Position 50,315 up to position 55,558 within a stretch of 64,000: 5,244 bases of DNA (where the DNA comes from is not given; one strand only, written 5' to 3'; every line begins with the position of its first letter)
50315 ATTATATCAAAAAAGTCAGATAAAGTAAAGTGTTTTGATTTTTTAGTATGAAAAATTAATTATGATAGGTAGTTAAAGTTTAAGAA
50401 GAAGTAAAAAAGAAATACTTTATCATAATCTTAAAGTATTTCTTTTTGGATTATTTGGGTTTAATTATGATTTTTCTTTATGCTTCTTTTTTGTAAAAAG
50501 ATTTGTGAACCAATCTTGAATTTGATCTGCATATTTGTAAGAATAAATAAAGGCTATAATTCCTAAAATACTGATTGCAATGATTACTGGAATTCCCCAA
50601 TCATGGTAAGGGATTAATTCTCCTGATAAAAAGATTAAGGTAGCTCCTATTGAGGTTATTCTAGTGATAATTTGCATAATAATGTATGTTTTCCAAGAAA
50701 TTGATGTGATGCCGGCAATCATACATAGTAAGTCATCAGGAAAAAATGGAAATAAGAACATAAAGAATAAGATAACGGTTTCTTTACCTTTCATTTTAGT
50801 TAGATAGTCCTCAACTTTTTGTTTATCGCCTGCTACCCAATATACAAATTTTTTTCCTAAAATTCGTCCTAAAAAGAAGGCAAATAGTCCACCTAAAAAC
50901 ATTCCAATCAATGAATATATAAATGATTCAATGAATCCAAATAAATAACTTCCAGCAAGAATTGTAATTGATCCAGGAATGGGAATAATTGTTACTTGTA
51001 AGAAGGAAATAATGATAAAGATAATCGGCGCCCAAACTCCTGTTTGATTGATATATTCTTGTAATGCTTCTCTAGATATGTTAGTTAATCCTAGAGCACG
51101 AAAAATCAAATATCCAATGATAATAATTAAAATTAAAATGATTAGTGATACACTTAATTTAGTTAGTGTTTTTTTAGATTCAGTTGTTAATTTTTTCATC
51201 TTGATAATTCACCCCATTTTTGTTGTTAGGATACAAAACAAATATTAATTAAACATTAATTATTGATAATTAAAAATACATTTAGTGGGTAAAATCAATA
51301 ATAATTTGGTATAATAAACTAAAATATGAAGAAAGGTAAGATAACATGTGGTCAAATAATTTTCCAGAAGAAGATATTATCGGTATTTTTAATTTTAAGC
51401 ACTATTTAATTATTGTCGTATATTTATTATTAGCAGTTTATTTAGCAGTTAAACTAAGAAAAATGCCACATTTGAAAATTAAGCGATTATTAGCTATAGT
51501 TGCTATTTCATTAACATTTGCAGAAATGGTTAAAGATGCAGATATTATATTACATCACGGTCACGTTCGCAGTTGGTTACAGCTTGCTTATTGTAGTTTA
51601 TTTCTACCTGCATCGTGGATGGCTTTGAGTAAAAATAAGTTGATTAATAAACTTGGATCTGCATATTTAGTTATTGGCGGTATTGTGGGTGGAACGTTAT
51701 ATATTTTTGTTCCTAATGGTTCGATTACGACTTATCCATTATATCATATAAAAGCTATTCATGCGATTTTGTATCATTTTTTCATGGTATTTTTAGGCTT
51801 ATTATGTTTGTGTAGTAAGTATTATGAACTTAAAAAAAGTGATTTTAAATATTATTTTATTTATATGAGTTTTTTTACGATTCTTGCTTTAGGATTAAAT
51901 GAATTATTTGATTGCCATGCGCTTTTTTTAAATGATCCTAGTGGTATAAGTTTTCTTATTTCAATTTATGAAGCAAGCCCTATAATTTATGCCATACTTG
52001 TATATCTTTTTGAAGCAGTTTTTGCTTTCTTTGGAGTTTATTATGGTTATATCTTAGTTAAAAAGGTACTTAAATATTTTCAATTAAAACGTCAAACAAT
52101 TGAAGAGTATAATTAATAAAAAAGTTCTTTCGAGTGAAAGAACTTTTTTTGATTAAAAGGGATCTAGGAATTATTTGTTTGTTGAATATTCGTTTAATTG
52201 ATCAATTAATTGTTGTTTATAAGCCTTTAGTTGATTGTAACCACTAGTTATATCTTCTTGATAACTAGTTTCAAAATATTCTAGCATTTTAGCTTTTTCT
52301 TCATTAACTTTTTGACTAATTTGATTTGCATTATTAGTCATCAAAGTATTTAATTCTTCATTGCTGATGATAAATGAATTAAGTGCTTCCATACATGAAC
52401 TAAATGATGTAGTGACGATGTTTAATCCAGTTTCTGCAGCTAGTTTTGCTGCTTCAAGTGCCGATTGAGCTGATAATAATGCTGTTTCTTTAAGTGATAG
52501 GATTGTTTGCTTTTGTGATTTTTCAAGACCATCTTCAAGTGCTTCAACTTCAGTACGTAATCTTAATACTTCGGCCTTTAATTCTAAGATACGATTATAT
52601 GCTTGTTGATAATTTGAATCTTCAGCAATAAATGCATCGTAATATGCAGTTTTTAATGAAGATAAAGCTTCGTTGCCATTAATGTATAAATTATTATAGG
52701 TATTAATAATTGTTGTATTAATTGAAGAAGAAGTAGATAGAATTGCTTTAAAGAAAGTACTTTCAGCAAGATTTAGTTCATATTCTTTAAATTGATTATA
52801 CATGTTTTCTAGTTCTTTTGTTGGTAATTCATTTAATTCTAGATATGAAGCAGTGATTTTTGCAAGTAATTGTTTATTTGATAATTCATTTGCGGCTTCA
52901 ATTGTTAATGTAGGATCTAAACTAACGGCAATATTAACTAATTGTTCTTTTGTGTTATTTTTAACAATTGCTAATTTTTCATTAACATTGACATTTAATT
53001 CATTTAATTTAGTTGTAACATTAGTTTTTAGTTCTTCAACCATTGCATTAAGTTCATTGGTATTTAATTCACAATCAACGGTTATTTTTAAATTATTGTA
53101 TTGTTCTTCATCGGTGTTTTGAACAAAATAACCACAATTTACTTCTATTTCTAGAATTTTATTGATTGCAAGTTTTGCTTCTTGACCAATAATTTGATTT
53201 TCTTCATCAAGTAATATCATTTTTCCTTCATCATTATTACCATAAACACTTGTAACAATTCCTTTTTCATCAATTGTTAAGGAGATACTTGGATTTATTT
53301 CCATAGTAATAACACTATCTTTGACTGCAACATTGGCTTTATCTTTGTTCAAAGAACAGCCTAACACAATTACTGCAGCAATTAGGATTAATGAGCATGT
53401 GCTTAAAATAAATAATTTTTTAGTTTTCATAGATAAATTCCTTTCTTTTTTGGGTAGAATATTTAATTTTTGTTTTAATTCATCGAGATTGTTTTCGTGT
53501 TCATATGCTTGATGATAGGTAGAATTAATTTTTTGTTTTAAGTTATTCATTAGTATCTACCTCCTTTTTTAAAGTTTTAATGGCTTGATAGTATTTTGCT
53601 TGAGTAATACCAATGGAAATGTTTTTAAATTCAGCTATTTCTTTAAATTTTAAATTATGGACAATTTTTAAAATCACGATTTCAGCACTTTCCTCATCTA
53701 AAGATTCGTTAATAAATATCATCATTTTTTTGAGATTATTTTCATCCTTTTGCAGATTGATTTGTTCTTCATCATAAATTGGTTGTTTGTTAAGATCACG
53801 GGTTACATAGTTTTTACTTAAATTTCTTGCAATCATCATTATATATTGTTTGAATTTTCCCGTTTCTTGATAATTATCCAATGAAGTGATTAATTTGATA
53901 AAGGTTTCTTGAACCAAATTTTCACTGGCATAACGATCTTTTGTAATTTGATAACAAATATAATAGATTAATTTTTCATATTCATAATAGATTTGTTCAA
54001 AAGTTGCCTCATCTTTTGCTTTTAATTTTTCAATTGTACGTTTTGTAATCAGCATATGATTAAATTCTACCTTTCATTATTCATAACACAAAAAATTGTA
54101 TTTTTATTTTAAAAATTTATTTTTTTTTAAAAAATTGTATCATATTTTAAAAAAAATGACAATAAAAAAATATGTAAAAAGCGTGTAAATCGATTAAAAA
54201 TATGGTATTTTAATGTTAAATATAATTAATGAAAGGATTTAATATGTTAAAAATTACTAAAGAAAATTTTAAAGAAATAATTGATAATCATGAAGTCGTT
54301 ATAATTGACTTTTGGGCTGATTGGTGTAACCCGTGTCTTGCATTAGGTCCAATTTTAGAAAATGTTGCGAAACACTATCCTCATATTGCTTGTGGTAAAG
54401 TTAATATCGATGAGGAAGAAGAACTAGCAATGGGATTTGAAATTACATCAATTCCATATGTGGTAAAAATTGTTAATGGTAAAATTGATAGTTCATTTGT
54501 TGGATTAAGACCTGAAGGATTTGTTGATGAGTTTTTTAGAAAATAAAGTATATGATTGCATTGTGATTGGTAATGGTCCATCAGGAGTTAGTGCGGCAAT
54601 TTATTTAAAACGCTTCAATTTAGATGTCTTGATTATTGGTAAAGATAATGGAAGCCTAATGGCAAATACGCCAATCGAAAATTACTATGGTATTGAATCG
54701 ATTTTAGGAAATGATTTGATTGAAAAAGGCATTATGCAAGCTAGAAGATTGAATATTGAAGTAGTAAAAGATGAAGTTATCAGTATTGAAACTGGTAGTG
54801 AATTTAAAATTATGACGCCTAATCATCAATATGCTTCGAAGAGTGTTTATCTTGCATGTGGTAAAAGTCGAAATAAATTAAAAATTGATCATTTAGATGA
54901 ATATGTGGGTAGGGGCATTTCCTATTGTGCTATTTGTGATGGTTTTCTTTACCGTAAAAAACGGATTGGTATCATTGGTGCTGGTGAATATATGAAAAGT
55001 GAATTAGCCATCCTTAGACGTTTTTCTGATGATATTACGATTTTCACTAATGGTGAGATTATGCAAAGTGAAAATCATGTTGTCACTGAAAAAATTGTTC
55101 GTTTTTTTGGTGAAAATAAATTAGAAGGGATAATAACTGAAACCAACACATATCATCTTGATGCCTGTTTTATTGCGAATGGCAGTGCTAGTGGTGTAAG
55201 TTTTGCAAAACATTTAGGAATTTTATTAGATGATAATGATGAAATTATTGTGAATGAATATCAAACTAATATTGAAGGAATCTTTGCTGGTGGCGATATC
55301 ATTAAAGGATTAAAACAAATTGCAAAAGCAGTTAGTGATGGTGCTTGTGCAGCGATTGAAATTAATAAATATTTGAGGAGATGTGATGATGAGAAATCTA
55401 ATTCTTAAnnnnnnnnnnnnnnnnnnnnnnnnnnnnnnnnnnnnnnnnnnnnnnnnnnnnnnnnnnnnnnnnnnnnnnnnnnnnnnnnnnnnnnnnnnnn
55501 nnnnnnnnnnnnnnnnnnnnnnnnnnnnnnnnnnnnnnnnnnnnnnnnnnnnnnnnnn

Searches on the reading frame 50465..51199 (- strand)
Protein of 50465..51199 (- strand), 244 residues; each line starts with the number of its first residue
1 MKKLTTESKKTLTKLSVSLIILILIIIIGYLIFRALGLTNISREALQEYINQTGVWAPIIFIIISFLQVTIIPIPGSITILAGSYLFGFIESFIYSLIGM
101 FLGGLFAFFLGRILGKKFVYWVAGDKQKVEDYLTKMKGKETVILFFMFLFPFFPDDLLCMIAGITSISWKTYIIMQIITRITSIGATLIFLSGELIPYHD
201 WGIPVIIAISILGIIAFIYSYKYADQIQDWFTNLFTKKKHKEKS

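Call 26: search_protein_families(library=pfam, proteins=[window:50465-51199:-], max_evalue=0.00001)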
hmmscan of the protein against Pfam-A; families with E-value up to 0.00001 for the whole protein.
window:50465-51199:- (244 aa): 1 family
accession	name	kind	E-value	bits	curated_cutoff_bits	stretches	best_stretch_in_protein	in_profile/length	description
PF09335.16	VTT_dom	-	1e-21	78.1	33.9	1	74-187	1-117/123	VTT domain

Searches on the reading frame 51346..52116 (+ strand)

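Call 26: search_protein_families(library=pfam, proteins=[window:51346-52116:+], max_evalue=0.00001)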
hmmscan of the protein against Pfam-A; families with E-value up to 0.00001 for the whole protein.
window:51346-52116:+ (256 aa): 1 family
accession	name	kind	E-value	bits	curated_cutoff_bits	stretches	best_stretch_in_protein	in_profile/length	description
PF14808.11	TMEM164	-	1.3e-08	35.1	25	1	15-227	2-212/217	TMEM164 family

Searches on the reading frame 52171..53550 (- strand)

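Call 28: search_protein_families(library=pfam, proteins=[window:52171-53550:-], max_evalue=0.00001)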
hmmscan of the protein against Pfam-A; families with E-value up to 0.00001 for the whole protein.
window:52171-53550:- (459 aa): 1 family
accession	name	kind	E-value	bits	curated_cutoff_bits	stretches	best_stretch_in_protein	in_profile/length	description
PF23750.1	RsgI_M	-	8.6e-11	43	25.3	1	79-203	2-121/133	Anti-sigma factor RsgI-like central domain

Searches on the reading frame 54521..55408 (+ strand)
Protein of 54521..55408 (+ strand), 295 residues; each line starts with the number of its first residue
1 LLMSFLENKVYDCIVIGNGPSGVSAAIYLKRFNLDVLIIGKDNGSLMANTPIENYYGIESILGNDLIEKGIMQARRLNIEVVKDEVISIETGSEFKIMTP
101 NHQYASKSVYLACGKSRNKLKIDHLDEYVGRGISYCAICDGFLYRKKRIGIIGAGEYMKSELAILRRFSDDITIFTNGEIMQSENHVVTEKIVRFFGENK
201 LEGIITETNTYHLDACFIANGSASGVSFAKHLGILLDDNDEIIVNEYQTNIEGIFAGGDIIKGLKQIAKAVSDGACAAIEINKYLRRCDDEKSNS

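Call 26: search_protein_families(library=pfam, proteins=[window:54521-55408:+], max_evalue=0.00001)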
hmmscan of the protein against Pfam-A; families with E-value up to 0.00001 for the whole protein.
window:54521-55408:+ (295 aa): 2 families
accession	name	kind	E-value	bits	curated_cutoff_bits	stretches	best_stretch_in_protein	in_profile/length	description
PF07992.20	Pyr_redox_2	-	2.2e-28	99.9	26.1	1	11-274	1-291/291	Pyridine nucleotide-disulphide oxidoreductase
PF13738.12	Pyr_redox_3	-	3.3e-09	36.9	30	0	14-43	1-31/305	Pyridine nucleotide-disulphide oxidoreductase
